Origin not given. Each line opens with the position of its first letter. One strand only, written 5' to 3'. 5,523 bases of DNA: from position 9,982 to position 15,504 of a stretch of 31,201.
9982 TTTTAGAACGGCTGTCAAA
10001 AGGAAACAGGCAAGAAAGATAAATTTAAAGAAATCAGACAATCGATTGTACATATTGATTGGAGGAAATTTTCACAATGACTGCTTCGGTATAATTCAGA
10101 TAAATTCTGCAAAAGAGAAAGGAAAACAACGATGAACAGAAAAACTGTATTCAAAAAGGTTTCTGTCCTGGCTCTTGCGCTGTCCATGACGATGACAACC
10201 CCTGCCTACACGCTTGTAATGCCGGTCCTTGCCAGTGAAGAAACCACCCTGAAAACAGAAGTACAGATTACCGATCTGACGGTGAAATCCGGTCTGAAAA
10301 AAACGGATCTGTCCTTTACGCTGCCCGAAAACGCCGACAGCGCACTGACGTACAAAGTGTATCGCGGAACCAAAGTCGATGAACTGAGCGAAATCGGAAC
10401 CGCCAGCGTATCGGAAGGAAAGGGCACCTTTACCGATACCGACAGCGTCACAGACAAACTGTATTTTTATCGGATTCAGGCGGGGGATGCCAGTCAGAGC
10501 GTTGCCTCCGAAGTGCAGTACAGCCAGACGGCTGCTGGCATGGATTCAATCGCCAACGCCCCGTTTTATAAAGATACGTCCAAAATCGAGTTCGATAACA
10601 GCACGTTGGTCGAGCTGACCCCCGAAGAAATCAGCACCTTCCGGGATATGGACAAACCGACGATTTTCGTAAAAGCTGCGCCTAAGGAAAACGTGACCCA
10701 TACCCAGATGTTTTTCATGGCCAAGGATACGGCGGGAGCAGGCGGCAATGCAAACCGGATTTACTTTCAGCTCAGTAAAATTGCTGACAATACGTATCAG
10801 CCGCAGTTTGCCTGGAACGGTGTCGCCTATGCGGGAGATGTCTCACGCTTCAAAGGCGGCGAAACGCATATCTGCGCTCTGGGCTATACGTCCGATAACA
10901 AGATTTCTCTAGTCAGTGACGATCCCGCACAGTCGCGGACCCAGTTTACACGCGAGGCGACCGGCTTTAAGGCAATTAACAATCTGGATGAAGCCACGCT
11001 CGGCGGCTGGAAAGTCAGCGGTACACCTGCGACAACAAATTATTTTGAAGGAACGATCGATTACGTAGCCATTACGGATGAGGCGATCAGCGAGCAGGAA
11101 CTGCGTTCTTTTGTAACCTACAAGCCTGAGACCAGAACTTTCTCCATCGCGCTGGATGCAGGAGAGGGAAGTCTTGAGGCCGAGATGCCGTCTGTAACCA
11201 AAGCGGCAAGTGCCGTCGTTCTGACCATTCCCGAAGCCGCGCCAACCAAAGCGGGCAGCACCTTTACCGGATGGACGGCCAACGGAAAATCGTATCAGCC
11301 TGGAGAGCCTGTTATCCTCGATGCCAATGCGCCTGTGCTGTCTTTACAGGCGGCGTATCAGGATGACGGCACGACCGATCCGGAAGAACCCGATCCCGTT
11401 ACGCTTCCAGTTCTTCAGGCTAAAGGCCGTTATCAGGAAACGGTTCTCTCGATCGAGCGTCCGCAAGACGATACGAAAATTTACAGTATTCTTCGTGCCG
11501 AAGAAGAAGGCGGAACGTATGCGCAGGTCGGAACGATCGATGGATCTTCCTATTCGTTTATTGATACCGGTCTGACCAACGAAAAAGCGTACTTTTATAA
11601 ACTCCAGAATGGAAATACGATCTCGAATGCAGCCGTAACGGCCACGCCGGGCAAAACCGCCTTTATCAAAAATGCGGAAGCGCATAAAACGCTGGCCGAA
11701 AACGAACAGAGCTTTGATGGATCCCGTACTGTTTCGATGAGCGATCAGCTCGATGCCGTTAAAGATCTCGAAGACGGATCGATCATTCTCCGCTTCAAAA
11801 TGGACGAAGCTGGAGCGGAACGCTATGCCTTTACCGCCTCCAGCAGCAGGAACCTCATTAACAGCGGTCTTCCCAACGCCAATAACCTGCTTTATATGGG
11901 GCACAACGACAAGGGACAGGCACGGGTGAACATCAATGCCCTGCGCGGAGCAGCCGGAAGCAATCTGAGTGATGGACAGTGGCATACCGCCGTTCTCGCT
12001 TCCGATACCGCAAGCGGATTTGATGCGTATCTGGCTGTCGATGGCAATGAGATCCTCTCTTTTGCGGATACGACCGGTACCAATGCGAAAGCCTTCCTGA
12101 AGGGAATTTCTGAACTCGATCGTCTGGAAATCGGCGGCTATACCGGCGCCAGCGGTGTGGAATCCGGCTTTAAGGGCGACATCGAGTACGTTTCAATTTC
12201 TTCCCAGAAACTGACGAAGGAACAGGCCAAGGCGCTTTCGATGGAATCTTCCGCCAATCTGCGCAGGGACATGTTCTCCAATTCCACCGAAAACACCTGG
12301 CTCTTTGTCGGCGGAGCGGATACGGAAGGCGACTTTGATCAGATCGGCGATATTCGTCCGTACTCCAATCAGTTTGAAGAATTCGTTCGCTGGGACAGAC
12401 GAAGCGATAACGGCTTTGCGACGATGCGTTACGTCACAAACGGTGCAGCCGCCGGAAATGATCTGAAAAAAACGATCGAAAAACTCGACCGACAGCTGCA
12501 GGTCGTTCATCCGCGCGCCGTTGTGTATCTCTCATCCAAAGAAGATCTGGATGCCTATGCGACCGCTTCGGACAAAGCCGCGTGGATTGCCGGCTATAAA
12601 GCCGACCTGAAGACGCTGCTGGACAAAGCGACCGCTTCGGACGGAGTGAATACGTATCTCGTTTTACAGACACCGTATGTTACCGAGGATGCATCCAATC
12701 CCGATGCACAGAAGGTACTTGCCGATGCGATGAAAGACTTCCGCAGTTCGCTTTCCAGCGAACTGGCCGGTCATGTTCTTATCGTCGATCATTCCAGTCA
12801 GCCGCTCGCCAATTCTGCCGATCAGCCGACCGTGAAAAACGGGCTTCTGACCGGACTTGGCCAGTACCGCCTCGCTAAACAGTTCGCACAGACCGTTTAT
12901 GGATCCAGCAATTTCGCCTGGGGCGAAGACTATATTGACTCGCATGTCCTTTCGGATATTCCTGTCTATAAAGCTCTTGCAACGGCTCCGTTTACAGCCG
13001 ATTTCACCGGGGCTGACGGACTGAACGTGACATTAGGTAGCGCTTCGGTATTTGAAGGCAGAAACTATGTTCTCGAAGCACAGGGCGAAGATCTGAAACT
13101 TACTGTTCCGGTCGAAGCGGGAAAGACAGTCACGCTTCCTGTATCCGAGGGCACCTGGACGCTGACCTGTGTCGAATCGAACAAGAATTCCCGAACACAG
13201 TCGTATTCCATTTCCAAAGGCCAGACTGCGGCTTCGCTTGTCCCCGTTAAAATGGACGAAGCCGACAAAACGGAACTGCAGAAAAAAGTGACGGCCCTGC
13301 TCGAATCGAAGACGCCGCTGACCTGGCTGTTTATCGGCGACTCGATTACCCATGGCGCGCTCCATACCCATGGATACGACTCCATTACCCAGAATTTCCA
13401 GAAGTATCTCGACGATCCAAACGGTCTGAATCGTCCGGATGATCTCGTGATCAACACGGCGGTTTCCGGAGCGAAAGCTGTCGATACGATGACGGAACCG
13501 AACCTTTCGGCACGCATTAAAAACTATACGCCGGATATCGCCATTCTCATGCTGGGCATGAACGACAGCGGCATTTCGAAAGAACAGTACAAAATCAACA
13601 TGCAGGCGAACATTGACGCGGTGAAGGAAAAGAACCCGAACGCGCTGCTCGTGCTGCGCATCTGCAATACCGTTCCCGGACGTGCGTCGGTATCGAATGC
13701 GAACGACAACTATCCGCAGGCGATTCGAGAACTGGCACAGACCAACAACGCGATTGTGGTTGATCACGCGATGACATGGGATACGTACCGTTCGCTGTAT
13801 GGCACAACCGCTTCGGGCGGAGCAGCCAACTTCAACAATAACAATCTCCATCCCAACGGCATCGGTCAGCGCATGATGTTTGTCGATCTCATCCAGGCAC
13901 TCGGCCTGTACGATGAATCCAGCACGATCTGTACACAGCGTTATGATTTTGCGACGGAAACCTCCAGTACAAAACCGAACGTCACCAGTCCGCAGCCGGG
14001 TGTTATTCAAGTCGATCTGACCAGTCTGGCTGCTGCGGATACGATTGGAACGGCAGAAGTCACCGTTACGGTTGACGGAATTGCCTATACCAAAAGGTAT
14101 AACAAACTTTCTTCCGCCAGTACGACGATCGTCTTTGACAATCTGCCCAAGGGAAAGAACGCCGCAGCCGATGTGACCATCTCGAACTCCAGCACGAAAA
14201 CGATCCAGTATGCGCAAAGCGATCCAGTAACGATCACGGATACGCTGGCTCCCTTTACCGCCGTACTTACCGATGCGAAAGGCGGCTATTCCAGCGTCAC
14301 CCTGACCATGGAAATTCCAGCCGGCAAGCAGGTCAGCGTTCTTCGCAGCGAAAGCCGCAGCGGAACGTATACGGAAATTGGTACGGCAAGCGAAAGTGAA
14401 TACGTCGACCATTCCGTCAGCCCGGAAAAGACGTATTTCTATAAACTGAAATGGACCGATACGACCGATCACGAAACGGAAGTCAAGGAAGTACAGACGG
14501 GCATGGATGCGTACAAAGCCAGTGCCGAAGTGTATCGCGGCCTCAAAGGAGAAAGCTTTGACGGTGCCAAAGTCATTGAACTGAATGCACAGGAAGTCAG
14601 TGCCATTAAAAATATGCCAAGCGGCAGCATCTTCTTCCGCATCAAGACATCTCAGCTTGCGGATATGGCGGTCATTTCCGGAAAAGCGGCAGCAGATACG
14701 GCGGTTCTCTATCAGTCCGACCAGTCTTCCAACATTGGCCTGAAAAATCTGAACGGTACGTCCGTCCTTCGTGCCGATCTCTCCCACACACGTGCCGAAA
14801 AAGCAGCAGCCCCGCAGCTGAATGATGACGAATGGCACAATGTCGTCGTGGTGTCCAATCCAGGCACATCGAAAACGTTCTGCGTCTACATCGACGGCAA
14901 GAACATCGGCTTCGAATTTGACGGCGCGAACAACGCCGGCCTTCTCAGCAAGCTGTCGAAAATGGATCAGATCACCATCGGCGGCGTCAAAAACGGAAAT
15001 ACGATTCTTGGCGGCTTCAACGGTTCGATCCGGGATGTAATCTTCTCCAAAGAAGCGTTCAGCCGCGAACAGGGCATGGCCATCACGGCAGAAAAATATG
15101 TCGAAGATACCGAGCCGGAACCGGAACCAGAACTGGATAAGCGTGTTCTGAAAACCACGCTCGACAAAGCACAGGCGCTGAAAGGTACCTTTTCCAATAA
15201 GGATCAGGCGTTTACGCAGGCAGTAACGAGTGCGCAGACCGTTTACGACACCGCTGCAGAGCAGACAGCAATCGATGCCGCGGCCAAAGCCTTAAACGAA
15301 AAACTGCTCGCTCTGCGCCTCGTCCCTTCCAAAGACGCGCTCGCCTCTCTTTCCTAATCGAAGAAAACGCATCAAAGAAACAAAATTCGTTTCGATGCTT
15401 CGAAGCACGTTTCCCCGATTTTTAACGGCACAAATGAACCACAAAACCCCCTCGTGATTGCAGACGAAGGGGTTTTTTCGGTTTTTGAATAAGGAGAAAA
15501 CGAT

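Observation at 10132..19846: Tandem paralogous giant secreted LamG / SGNH-esterase proteins with an unusual module order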

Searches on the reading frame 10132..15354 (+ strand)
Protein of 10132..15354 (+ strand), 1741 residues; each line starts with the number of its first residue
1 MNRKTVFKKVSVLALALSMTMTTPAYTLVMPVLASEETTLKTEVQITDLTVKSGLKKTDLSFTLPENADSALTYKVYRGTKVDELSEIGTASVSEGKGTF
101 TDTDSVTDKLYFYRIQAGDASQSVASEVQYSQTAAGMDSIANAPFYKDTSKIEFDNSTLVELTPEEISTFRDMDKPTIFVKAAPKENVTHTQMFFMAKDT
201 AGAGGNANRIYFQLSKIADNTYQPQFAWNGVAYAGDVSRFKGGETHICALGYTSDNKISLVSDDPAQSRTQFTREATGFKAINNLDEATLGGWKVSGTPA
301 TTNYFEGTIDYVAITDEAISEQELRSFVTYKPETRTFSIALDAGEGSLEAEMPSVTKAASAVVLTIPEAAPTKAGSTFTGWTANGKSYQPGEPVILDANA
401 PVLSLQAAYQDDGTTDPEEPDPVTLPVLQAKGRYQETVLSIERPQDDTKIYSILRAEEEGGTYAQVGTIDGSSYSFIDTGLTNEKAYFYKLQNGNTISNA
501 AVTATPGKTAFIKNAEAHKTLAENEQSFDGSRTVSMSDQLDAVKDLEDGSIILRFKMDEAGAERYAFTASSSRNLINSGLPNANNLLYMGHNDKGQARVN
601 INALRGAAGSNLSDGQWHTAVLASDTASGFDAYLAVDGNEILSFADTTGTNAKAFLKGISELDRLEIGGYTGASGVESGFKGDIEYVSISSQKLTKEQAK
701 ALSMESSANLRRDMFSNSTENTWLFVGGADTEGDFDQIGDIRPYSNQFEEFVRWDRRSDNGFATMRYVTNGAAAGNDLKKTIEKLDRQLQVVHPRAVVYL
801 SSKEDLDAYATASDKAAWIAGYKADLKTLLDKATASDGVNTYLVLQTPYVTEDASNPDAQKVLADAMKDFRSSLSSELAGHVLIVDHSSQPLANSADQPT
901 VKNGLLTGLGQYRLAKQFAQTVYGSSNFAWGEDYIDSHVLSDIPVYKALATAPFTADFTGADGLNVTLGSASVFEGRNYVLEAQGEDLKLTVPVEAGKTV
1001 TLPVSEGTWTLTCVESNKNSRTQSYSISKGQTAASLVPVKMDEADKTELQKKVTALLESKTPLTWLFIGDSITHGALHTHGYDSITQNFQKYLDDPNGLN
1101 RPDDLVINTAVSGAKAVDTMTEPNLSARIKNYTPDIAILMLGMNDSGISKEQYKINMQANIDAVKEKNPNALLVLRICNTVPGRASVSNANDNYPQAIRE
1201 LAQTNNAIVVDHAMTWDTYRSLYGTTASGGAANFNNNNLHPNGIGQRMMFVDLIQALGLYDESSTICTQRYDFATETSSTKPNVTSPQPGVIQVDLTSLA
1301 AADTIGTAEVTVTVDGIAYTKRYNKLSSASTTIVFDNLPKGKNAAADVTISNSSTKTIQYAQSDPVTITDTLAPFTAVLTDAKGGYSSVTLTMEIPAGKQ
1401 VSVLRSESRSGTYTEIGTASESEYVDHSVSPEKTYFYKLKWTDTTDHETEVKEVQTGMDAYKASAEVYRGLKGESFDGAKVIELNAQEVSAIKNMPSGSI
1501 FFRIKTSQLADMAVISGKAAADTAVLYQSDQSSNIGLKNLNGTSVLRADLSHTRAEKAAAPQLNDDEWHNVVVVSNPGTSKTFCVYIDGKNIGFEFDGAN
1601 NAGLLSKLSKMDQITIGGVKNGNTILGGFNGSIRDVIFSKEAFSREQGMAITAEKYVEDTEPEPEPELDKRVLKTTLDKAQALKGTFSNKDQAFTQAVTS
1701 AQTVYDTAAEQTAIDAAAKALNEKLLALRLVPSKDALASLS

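Call 5: search_protein_families(library=pfam, proteins=[window:10132-15354:+], max_evalue=0.1)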
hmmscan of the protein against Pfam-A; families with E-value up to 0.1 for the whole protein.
window:10132-15354:+ (1741 aa): 8 families
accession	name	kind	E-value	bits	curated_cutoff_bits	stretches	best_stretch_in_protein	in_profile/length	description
PF13472.12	Lipase_GDSL_2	-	1.2e-21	78.5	32.9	1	1067-1247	1-177/178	GDSL-like Lipase/Acylhydrolase family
PF13385.13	Laminin_G_3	-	2.6e-16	60.6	27.6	2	546-698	16-149/151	Concanavalin A-like lectin/glucanases superfamily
PF02210.31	Laminin_G_2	-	9.3e-14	52.4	22.9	2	1525-1639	10-124/126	Laminin G domain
PF00657.28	Lipase_GDSL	-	2e-11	44.9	23.6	1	1067-1250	3-205/208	GDSL-like Lipase/Acylhydrolase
PF02973.23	Sialidase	-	1.1e-09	38.6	26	1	532-701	16-183/189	Sialidase, N-terminal domain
PF00054.30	Laminin_G_1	-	1.4e-05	25.8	24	1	1535-1641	22-128/131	Laminin G domain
PF09479.16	Flg_new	-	0.0013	19.3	27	1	340-396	4-56/65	Listeria-Bacteroides repeat domain (List_Bact_rpt)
PF04311.20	DUF459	-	0.023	14.5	27.2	0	1067-1147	4-73/197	Protein of unknown function (DUF459)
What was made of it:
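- On SGNH/GDSL hydrolase superfamily (intact domain of A and B): Pfam PF13472 at about 1e-22 (call 5).
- Closest known: Canonical CBM40. Same: A's LamG1 passes the PF02973 cutoff (call 5).
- Checked: Intact SGNH: Pfam Lipase_GDSL_2 at 1e-21 and 3e-22 (call 5). LamG: Laminin_G_2, Laminin_G_3 and PF02973 (call 5).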

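Call 9: search_solved_structures(query=window:10132-15354:+, max_evalue=0.01, show_alignments=0)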
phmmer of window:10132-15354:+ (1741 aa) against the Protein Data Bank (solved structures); distinct sequences matched with E-value up to 0.01: 1.
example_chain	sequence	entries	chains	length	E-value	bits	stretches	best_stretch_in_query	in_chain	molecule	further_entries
7ddy_D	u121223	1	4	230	0.00017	22.4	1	1060-1249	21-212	G-D-S-L family lipolytic protein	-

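Call 10: search_protein_families(library=ncbifam, proteins=[window:10132-15354:+], max_evalue=0.01)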
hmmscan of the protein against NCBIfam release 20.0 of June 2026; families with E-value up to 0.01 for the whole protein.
window:10132-15354:+ (1741 aa): 0 families

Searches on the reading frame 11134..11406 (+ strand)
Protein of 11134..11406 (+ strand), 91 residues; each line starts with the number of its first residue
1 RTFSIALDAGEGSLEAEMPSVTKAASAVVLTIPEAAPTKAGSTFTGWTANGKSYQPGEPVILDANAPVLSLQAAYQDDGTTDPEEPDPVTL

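Call 77: search_protein_families(library=pfam, proteins=[window:11134-11406:+], max_evalue=1)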
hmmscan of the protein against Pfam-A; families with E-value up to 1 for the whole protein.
window:11134-11406:+ (91 aa): 1 family
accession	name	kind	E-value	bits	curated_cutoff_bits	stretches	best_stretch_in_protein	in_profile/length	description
PF09479.16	Flg_new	-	3.2e-05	24.4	27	1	5-64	3-58/65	Listeria-Bacteroides repeat domain (List_Bact_rpt)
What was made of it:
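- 11146..11325 (+): A Listeria/Bacteroides-type repeat (Flg_new), below threshold. Pfam PF09479, E = 3.2e-5, 24.4 bits against a cutoff of 27 (call 77).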
